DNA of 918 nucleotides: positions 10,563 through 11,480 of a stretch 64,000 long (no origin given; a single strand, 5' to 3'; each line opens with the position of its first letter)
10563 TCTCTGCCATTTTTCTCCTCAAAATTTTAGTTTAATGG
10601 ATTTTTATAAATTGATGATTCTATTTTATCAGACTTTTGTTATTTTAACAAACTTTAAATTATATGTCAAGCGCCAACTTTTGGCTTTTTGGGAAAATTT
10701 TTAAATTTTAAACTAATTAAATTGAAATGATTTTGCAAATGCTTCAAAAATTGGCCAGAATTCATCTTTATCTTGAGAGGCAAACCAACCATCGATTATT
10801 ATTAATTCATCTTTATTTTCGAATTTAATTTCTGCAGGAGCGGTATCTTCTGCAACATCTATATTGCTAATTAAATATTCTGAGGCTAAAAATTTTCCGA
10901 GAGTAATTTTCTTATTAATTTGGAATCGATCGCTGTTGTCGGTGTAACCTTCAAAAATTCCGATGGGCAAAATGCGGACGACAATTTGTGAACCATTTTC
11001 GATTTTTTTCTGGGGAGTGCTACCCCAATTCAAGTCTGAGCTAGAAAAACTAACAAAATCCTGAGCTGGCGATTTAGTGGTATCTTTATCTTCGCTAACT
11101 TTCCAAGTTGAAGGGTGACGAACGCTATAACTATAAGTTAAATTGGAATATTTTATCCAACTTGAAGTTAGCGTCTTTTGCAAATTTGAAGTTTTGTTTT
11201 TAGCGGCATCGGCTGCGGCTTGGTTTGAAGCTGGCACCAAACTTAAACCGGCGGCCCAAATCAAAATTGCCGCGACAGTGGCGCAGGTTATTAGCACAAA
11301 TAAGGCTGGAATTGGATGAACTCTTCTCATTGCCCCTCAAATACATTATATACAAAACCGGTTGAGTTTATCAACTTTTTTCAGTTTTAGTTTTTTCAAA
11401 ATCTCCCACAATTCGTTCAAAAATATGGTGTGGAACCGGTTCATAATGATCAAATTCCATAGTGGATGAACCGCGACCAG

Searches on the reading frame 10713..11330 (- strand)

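Call 5: search_protein_families(library=pfam, proteins=[window:10713-11330:-], max_evalue=1)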
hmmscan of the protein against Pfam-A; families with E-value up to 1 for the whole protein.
window:10713-11330:- (205 aa): 2 families
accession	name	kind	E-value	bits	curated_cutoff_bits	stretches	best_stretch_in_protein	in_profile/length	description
PF22045.1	CmlS_C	-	0.048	14.3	27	1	109-139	86-116/118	Chloramphenicol halogenase CmlS C-terminal domain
PF18933.6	PsbP_2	-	0.47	10.9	27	0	21-104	10-88/184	PsbP-like protein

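Call 46: search_protein_families(library=ncbifam, proteins=[window:10713-11330:-], max_evalue=1)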
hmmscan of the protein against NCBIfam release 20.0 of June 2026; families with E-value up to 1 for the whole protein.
window:10713-11330:- (205 aa): 0 families

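Call 110: search_protein_families(library=padloc, proteins=[window:10713-11330:-], max_evalue=0.01)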
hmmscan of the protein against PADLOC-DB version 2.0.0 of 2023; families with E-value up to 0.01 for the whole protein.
window:10713-11330:- (205 aa): 0 families
